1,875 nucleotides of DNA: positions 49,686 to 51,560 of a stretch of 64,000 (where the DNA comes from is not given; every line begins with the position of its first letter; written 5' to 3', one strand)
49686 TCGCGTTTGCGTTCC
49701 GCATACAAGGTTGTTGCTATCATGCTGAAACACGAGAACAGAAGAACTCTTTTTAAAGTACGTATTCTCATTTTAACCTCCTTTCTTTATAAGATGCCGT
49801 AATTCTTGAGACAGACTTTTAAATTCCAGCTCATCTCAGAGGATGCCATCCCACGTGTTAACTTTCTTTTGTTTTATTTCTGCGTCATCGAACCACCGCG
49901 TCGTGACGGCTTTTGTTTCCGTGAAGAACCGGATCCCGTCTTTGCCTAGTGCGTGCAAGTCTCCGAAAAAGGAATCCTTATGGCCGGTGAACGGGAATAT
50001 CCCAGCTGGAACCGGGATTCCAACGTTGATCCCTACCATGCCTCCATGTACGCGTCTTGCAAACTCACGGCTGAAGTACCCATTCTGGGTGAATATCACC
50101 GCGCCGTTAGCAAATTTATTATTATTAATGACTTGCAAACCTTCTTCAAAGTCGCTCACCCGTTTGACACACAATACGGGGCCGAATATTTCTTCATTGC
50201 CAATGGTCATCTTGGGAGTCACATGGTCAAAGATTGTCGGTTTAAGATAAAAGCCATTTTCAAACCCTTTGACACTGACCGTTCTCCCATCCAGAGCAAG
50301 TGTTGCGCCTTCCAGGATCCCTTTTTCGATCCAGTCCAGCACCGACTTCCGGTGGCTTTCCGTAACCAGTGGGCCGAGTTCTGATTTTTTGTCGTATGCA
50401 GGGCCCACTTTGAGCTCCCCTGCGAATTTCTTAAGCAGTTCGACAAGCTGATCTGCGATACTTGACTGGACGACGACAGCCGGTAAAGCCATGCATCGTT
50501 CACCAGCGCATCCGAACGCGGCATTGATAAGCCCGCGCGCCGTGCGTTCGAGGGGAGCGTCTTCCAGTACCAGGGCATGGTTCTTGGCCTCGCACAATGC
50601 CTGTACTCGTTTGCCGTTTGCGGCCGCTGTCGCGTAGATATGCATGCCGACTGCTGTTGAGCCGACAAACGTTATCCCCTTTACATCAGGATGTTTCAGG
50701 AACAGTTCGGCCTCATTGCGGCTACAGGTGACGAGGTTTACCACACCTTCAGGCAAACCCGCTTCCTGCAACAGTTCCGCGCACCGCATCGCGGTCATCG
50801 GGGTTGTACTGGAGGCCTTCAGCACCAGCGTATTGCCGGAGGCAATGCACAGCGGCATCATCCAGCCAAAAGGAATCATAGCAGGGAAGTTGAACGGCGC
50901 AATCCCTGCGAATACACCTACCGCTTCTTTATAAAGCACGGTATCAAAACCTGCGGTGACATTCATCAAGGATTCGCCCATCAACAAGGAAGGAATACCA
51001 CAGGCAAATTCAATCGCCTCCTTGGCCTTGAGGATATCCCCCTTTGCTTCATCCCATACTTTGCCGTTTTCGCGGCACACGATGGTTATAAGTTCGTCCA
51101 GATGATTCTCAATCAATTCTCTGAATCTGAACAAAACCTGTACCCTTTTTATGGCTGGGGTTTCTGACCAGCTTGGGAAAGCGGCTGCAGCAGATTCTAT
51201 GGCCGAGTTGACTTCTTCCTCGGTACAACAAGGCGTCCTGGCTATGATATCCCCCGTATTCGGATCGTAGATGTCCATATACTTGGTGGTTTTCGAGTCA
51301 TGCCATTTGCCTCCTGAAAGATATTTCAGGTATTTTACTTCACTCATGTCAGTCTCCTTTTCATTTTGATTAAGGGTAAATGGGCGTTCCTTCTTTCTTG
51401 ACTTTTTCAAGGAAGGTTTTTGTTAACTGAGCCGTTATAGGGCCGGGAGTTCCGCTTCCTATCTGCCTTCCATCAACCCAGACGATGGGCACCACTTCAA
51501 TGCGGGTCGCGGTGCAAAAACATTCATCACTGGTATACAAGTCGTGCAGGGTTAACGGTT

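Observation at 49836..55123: Four-gene catabolic module (PTE-like hydrolase, ThDP enzyme, class IV aminotransferase, CoA-acylating semialdehyde dehydrogenase) embedded in a glycan-utilisation locus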

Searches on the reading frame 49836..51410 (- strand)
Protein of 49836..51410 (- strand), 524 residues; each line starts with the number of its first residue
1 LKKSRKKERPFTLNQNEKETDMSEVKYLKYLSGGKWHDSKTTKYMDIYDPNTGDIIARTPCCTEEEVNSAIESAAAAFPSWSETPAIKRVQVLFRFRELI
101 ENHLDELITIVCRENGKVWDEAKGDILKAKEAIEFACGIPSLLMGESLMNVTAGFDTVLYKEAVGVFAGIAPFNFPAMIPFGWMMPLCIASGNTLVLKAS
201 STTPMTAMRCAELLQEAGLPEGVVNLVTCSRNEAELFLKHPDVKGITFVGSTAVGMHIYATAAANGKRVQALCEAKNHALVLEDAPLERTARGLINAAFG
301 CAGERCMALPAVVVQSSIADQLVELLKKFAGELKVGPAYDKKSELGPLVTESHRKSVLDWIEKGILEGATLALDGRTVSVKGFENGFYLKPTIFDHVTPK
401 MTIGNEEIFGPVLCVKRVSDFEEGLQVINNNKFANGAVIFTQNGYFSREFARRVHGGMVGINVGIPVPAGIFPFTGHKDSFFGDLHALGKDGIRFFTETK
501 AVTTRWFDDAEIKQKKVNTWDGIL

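Call 3: search_protein_families(library=pfam, proteins=[window:49836-51410:-])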
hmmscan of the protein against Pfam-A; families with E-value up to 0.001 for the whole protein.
window:49836-51410:- (524 aa): 1 family
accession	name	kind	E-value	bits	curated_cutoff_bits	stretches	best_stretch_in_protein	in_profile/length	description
PF00171.27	Aldedh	-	1.1e-140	469.7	23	1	36-502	1-461/461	Aldehyde dehydrogenase family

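Call 4: search_protein_families(library=ncbifam, proteins=[window:49836-51410:-])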
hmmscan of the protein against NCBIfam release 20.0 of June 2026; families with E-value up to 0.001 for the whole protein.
window:49836-51410:- (524 aa): 44 families (the best 25 are shown)
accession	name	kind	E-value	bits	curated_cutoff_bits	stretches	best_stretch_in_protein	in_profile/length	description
TIGR01722.1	MMSDH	subfamily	4.6e-170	566.4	448.5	1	29-506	2-477/477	CoA-acylating methylmalonate-semialdehyde dehydrogenase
NF052305.1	DioxValDhHalo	equivalog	5.1e-99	332.3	750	1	29-504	7-481/483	2,5-dioxovalerate dehydrogenase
NF042993.1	AlphKGSA_gudD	equivalog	2.7e-94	316.6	770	1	26-503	3-479/481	alpha-ketoglutaric semialdehyde dehydrogenase GucD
TIGR01804.1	BADH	equivalog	4.7e-92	308.9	668.6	1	33-498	3-465/467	betaine-aldehyde dehydrogenase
TIGR02299.1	HpaE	equivalog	4.7e-88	295.9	638.35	1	30-504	3-476/488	5-carboxymethyl-2-hydroxymuconate semialdehyde dehydrogenase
NF009725.0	PRK13252.1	equivalog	6.4e-87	292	593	1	28-503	8-478/488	betaine-aldehyde dehydrogenase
NF002852.0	PRK03137.1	subfamily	4.2e-85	286.5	648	1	42-505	50-513/514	L-glutamate gamma-semialdehyde dehydrogenase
NF010000.0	PRK13473.1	subfamily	5e-85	285.9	615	1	31-497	6-465/475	aminobutyraldehyde dehydrogenase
NF045735.1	PaDhStyDPseudo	equivalog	4.5e-83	279.5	850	1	31-503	6-480/483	phenylacetaldehyde dehydrogenase StyD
TIGR01780.1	SSADH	subfamily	1.3e-78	264.9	646.35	1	47-500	1-448/448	succinate-semialdehyde dehydrogenase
NF006916.0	PRK09407.1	equivalog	7e-77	259.2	521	1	26-505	19-493/526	succinic semialdehyde dehydrogenase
TIGR01237.1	D1pyr5carbox2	equivalog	1.3e-74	251.9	659.65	1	27-506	33-511/511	L-glutamate gamma-semialdehyde dehydrogenase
NF045736.1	PaDhStyDRhodo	equivalog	1.3e-74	251.5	800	1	33-503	8-476/479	phenylacetaldehyde dehydrogenase StyD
NF040792.1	glyc_ald_dh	equivalog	2.3e-72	244.5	760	1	31-466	4-438/488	D-glyceraldehyde dehydrogenase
NF007497.0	PRK10090.1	equivalog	3e-72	243.9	500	1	25-500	5-473/480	aldehyde dehydrogenase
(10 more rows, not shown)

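Call 30: search_solved_structures(query=window:49836-51410:-, max_evalue=1e-60)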
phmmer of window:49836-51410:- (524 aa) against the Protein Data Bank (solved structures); distinct sequences matched with E-value up to 1e-60: 68 (the best 60 are shown).
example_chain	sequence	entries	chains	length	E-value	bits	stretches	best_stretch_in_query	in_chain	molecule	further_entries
1t90_A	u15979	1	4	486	8.1e-139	466.5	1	24-506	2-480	Probable methylmalonate-semialdehyde dehydrogenase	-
5tjr_A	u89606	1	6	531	7.6e-138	463.3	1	20-507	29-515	Methylmalonate-semialdehyde dehydrogenase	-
9q0d_A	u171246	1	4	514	1.2e-136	459.3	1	30-508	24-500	methylmalonate-semialdehyde dehydrogenase (CoA acylating)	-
8xxq_A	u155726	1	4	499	1.3e-135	455.9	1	25-510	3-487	Methylmalonate-semialdehyde/malonate-semialdehyde dehydrogenase [acylating], mitochondrial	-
9izv_A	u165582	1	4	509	4.6e-135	454.1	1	23-510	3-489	Methylmalonate-semialdehyde/malonate-semialdehyde dehydrogenase [acylating], mitochondrial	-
9izw_A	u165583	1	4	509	6.4e-135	453.7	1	23-510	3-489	Methylmalonate-semialdehyde/malonate-semialdehyde dehydrogenase [acylating], mitochondrial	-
9izx_A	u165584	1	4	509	1.2e-134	452.7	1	23-510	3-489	Methylmalonate-semialdehyde/malonate-semialdehyde dehydrogenase [acylating], mitochondrial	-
9izu_C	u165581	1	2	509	1.2e-134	452.7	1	23-510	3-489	Methylmalonate-semialdehyde/malonate-semialdehyde dehydrogenase [acylating], mitochondrial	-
4zz7_A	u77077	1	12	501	1.4e-134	452.5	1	39-507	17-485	Methylmalonate-semialdehyde dehydrogenase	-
4e4g_A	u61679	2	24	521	1.4e-124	419.5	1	34-507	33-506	Methylmalonate-semialdehyde dehydrogenase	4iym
4go4_A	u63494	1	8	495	1.3e-73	251.4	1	34-503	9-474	Putative gamma-hydroxymuconic semialdehyde dehydrogenase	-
4go3_A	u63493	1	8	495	1.3e-73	251.4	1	34-503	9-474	Putative gamma-hydroxymuconic semialdehyde dehydrogenase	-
4qf6_A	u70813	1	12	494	1.9e-73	250.8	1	30-502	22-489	Aldehyde dehydrogenase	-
4qet_A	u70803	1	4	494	6.7e-73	249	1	30-502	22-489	Aldehyde dehydrogenase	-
5gtk_A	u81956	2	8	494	6.9e-73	249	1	30-502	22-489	Betaine-aldehyde dehydrogenase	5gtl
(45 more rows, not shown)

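Call 51: search_solved_structures(query=window:49836-51347:-, max_evalue=1e-130, show_alignments=1)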
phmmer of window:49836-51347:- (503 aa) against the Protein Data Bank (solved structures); distinct sequences matched with E-value up to 1e-130: 9.
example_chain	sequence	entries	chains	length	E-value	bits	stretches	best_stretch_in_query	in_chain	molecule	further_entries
1t90_A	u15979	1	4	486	7.4e-139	466.6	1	3-485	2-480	Probable methylmalonate-semialdehyde dehydrogenase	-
5tjr_A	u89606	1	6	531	2.8e-137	461.4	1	6-486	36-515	Methylmalonate-semialdehyde dehydrogenase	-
9q0d_A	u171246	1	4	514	1.3e-136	459.2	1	18-487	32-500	methylmalonate-semialdehyde dehydrogenase (CoA acylating)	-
8xxq_A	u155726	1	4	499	1.2e-135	456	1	4-489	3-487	Methylmalonate-semialdehyde/malonate-semialdehyde dehydrogenase [acylating], mitochondrial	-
9izv_A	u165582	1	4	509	4.6e-135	454.1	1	3-489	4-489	Methylmalonate-semialdehyde/malonate-semialdehyde dehydrogenase [acylating], mitochondrial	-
9izw_A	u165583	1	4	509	6.4e-135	453.6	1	3-489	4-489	Methylmalonate-semialdehyde/malonate-semialdehyde dehydrogenase [acylating], mitochondrial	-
9izx_A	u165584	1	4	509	1.2e-134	452.7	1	3-489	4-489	Methylmalonate-semialdehyde/malonate-semialdehyde dehydrogenase [acylating], mitochondrial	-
9izu_C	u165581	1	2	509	1.2e-134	452.7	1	3-489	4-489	Methylmalonate-semialdehyde/malonate-semialdehyde dehydrogenase [acylating], mitochondrial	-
4zz7_A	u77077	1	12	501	1.3e-134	452.6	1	18-486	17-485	Methylmalonate-semialdehyde dehydrogenase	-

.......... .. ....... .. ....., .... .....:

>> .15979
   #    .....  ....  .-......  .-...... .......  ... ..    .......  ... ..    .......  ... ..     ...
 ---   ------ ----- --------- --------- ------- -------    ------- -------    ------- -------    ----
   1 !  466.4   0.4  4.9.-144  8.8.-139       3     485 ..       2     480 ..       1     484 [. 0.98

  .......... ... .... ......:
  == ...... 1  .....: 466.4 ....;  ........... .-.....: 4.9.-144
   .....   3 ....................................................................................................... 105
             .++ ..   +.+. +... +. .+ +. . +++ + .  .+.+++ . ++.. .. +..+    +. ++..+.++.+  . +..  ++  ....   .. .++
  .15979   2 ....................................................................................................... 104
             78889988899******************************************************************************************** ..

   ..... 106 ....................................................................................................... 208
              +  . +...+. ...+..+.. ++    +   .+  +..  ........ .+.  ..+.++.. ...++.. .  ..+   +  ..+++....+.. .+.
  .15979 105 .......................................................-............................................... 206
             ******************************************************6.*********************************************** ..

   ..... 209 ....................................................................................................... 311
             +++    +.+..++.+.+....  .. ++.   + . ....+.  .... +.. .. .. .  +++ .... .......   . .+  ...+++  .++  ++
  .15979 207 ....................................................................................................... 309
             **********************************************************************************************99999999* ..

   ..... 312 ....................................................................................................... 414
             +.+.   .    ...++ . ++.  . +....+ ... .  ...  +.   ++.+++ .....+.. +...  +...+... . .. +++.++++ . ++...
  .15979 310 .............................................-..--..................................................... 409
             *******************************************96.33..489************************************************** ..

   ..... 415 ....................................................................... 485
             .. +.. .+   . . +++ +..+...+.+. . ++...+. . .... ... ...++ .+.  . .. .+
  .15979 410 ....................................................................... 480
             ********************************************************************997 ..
